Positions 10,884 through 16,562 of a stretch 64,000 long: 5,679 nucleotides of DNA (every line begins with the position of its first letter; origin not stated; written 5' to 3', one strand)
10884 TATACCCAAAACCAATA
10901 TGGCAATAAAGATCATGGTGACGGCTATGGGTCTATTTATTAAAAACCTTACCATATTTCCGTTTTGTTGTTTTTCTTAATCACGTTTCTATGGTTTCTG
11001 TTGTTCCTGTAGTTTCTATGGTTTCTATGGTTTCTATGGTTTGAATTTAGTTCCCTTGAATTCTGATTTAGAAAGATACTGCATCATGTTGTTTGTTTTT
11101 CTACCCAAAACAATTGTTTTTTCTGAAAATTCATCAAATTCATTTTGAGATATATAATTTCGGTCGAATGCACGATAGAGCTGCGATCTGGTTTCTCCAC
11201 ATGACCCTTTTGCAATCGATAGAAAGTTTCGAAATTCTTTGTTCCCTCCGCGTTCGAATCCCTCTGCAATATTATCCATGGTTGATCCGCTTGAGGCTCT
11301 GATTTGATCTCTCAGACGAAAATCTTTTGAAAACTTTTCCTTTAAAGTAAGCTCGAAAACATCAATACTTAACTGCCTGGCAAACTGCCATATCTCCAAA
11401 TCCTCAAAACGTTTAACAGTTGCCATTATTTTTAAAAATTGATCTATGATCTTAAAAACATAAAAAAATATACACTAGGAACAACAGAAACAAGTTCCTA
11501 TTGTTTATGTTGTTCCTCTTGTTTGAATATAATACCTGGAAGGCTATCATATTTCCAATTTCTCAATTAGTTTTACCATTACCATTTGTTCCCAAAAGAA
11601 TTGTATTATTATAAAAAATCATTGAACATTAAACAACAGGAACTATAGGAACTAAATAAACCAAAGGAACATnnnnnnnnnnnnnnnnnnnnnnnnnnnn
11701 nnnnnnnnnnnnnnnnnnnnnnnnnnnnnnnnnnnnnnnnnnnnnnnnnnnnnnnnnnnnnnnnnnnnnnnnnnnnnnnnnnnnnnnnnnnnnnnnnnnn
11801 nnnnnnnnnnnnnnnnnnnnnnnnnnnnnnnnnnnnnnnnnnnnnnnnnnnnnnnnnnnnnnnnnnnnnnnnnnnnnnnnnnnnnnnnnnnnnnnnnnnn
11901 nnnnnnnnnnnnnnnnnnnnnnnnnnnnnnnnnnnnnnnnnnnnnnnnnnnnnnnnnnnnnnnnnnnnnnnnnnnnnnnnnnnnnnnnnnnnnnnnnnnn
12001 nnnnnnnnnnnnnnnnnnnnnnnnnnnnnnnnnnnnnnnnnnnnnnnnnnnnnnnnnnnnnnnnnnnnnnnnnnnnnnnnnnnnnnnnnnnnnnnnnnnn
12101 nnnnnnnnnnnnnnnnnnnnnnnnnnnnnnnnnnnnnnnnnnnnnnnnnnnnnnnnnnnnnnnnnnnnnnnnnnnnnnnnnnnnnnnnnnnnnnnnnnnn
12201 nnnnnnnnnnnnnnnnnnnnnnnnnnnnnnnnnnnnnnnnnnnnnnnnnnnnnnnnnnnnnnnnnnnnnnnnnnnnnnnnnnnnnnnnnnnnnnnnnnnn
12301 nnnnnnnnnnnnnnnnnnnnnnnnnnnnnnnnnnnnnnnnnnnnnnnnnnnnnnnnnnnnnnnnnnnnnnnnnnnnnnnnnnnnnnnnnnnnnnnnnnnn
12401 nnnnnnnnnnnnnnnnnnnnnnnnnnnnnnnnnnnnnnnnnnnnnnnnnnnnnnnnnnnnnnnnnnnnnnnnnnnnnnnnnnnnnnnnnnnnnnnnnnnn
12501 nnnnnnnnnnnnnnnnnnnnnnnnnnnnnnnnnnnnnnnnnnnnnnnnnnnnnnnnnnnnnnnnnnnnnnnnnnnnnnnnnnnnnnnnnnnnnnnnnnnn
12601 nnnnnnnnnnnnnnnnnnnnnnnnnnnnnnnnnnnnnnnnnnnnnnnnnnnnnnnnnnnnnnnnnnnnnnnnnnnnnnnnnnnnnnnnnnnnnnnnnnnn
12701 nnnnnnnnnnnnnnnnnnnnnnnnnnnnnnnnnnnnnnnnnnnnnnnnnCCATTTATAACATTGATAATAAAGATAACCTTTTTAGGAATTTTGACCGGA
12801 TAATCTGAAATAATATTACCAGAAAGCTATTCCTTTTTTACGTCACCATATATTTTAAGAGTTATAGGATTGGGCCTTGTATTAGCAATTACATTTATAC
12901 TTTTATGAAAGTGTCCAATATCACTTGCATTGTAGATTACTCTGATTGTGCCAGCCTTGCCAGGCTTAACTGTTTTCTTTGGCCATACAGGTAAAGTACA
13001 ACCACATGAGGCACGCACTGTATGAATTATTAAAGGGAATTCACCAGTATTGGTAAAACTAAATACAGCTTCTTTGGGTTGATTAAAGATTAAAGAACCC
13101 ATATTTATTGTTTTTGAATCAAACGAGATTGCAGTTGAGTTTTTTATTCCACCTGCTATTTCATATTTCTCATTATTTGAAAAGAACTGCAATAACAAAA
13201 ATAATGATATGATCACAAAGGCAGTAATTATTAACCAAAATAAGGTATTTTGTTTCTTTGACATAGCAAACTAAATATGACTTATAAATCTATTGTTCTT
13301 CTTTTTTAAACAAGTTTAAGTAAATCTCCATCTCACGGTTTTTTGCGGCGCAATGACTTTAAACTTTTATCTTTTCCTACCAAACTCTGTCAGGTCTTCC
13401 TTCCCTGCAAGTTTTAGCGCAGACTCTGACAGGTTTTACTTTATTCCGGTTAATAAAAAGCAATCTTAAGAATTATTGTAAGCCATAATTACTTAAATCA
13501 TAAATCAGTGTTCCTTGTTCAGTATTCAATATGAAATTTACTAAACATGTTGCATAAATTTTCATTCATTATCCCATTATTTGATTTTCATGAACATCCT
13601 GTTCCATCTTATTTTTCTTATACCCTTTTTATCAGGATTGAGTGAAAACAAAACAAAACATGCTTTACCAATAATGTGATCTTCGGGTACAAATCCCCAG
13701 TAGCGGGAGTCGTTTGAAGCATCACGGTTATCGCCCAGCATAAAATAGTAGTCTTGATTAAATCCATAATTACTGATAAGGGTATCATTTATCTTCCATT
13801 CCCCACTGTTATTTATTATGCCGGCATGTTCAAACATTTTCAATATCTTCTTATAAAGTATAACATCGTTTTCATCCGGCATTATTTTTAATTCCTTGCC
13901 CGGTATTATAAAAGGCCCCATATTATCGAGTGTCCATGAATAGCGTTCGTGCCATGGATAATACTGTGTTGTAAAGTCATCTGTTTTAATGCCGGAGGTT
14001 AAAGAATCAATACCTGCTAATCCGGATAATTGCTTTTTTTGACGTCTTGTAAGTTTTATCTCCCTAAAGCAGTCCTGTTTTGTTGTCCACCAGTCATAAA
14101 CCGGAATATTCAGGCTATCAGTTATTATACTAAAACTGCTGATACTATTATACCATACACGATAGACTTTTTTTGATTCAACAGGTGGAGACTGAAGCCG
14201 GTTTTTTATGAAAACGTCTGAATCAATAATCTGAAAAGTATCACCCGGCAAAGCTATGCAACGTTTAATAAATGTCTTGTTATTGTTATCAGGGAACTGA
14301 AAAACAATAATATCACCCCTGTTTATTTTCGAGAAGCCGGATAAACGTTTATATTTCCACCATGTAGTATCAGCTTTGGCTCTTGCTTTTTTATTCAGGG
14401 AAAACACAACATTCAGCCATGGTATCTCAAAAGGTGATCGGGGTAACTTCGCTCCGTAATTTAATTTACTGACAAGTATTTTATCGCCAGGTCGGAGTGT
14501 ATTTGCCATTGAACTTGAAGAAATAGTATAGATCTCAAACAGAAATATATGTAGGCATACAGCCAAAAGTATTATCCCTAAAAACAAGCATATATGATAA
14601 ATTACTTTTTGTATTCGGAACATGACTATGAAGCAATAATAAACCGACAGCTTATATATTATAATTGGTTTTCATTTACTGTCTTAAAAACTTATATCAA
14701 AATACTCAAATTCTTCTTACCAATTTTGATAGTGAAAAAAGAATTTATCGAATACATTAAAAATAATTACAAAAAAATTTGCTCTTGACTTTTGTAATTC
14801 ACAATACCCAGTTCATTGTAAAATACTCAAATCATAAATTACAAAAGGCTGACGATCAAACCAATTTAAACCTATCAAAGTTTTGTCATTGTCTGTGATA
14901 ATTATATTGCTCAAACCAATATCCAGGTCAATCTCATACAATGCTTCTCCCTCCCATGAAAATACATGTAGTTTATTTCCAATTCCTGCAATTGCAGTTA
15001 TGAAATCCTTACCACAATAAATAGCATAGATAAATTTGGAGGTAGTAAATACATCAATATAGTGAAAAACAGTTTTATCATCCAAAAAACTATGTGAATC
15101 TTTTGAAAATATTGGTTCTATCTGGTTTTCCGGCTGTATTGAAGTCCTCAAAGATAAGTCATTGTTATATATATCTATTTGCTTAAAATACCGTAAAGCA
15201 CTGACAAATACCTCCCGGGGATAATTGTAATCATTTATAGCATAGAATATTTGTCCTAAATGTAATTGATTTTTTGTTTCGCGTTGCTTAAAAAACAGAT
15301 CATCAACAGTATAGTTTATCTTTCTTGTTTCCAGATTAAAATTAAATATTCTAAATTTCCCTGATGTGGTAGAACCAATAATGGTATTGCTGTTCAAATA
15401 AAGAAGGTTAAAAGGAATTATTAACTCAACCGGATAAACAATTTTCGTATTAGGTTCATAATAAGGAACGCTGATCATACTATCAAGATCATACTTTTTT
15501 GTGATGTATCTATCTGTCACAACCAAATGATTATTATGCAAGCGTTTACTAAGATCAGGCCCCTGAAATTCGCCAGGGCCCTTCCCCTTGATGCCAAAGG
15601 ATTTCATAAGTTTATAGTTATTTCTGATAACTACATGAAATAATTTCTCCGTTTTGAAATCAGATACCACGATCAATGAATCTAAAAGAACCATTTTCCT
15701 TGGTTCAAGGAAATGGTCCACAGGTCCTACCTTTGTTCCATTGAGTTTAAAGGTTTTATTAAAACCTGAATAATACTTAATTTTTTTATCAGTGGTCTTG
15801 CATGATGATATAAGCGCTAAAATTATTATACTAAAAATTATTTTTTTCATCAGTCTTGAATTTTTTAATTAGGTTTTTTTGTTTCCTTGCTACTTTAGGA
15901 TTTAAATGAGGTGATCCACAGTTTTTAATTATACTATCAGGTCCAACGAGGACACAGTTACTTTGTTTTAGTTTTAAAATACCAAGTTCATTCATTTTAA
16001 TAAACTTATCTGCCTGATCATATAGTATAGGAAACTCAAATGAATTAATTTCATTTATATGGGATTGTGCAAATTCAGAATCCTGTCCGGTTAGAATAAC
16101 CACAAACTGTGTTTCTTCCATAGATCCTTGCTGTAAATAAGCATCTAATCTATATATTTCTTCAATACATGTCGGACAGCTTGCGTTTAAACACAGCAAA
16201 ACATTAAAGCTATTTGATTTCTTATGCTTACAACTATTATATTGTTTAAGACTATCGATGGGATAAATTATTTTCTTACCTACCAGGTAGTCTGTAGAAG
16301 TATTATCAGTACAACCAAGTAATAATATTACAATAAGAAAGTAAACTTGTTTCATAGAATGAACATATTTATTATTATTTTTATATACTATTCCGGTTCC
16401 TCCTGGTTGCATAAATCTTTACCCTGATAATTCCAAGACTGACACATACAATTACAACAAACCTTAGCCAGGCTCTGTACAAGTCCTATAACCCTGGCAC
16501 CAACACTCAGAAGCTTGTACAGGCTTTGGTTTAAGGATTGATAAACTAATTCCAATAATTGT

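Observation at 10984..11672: Four-helix-bundle (IVS-protein family) gene carried inside an inverted-repeat element inserted within the RND operon, with ORF-less relatives at 17.1 and 19.65 kb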

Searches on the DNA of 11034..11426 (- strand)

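Call 91: search_rna_families(source=L217, threshold=evalue, max_evalue=0.001)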
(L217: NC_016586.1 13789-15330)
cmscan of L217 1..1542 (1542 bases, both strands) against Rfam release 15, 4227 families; matches with E-value up to 0.001: 1.
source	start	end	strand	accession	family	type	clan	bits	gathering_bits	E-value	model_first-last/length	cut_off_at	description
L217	1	1542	+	RF02541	LSU_rRNA_bacteria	Gene; rRNA;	CL00112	908.6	50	6e-298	666-1853/2925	5'&3'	Bacterial large subunit ribosomal RNA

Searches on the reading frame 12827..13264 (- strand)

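Call 7: search_protein_families(library=pfam, proteins=[window:12827-13264:-])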
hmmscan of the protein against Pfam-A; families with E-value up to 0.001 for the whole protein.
window:12827-13264:- (145 aa): 2 families
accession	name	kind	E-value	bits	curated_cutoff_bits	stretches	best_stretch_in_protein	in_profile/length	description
PF07610.17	DUF1573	-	8e-32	109.6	26.1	1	46-142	1-98/98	Protein of unknown function (DUF1573)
PF22544.2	HYDIN_VesB_CFA65-like_Ig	-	1.7e-17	63.9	25.5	1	46-141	3-100/100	HYDIN/CFA65/VesB-like, Ig-like domain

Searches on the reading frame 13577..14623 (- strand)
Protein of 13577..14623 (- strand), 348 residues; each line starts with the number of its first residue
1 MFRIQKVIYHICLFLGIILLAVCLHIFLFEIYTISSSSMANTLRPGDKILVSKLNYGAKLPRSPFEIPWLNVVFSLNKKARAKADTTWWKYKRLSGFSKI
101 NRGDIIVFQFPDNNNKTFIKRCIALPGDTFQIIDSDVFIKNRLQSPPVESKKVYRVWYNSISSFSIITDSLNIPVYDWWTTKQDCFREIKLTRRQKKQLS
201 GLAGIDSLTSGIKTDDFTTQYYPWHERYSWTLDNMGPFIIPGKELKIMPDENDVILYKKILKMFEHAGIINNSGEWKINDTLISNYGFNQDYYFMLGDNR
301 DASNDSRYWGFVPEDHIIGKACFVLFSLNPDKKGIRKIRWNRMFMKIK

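Call 50: search_protein_families(library=pfam, proteins=[window:13577-14623:-], max_evalue=0.01)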
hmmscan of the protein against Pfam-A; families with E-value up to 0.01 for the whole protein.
window:13577-14623:- (348 aa): 1 family
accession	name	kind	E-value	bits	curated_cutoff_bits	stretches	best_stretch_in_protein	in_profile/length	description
PF10502.14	Peptidase_S26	-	6.6e-40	137.3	22.9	2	11-156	5-111/168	Signal peptidase, peptidase S26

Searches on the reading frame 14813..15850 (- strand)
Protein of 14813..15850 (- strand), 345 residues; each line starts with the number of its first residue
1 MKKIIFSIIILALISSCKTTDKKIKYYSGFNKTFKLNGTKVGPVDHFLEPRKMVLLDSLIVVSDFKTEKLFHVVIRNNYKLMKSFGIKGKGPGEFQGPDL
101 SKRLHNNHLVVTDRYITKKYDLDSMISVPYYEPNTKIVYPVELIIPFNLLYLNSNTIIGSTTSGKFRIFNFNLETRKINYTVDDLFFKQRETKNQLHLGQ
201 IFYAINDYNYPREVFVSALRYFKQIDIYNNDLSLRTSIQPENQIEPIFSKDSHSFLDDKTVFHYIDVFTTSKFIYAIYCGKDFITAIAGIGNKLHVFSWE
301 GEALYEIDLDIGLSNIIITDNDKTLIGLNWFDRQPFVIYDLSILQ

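Call 50: search_protein_families(library=pfam, proteins=[window:14813-15850:-], max_evalue=0.01)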
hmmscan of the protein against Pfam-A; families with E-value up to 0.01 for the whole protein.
window:14813-15850:- (345 aa): 1 family
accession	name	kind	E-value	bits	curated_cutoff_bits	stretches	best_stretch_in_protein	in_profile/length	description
PF15869.11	TolB_like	-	6.5e-16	59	29.2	1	49-319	20-294/296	TolB-like 6-blade propeller-like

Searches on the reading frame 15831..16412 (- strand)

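Call 50: search_protein_families(library=pfam, proteins=[window:15831-16412:-], max_evalue=0.01)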
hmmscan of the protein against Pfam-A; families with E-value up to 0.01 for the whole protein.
window:15831-16412:- (193 aa): 2 families
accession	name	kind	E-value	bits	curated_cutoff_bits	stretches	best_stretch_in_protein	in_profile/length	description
PF00578.27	AhpC-TSA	-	5.1e-05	23.6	26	1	69-143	27-100/124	AhpC/TSA family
PF08534.16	Redoxin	-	9.1e-05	22.7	26.6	1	76-144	38-105/148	Redoxin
